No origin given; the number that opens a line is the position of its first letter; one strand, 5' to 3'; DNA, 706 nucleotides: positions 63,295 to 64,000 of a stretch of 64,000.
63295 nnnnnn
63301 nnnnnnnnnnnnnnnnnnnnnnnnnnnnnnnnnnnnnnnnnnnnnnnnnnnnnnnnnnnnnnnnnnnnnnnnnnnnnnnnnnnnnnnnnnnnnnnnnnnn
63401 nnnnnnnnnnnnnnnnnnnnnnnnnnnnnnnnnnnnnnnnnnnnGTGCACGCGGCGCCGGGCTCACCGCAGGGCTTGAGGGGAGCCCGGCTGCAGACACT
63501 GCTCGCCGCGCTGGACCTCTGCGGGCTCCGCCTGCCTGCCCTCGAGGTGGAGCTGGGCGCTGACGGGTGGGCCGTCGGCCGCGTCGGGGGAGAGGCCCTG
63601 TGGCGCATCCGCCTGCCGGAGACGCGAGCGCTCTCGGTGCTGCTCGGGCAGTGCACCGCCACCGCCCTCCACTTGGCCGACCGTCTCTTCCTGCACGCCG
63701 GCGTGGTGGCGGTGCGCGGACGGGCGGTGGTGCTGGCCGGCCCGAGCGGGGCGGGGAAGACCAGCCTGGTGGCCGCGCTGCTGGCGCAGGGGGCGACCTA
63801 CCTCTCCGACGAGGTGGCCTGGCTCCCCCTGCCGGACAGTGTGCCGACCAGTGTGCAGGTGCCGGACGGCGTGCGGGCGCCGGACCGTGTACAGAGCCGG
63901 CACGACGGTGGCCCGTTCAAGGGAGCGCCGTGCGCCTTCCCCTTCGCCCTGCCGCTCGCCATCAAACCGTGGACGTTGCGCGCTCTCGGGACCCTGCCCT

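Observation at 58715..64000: Candidate uncharacterised peptide/protein-modification island: nucleotidyltransferase + ABC-2 exporter + PqqD (RRE) + HprK-like kinase, cut by the window edge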

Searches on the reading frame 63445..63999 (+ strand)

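Call 5: search_protein_families(library=pfam, proteins=[window:63445-63999:+], max_evalue=0.01)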
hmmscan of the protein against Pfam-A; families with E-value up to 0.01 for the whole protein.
window:63445-63999:+ (185 aa): 8 families
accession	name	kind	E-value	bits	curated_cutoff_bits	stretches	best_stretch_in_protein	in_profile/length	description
PF13191.12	AAA_16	-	6.8e-05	23.9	32.6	1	86-114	18-46/167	AAA ATPase domain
PF07475.17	Hpr_kinase_C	-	0.00088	19.3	33.3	1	76-124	2-50/171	HPr Serine kinase C-terminal domain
PF03193.22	RsgA_GTPase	-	0.0018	18.5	30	1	90-115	104-129/174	RsgA GTPase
PF00005.33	ABC_tran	-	0.0019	19.2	25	1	91-115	10-34/137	ABC transporter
PF20703.3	nSTAND1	-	0.0023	18.1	27.1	1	93-125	34-67/379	Novel STAND NTPase 1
PF13521.12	AAA_28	-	0.0032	18.2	27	1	95-125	2-32/164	AAA domain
PF13555.12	AAA_29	-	0.0062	16.7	27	1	88-113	17-43/61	P-loop containing region of AAA domain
PF13671.12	AAA_33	-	0.0099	16.6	27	0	95-122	2-30/143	AAA domain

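Call 6: search_protein_families(library=ncbifam, proteins=[window:63445-63999:+], max_evalue=0.01)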
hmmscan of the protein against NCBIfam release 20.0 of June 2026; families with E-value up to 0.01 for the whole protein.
window:63445-63999:+ (185 aa): 9 families
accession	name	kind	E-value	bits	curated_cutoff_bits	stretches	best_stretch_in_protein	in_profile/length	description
TIGR04352.1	HprK_rel_A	equivalog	1.2e-12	47.6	200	1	73-132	89-148/280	HprK-related kinase A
TIGR04355.1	HprK_rel_B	hypoth_equivalog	8.9e-06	25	200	1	80-123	144-187/351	HprK-related kinase B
TIGR00679.1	hpr-ser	equivalog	6e-05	22.4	240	1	75-124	126-175/300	HPr(Ser) kinase/phosphatase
TIGR03420.1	DnaA_homol_Hda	equivalog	0.00041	20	194.8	1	55-145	6-90/226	DnaA regulatory inactivator Hda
NF003229.0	PRK04195.1-5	equivalog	0.0019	17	280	1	92-113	44-65/413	replication factor C large subunit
NF009377.1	PRK12740.1-1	equivalog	0.0019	16.6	890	1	93-116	14-37/700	elongation factor G-like protein EF-G2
TIGR02857.1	CydD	equivalog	0.0021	17.1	435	1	91-115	347-371/529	thiol reductant ABC exporter subunit CydD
TIGR03263.1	guanyl_kin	equivalog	0.0035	17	160.45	1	93-115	2-24/180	guanylate kinase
TIGR03819.1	heli_sec_ATPase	hypoth_equivalog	0.0094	15.2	373.15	0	86-115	173-201/340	TadA family conjugal transfer-associated ATPase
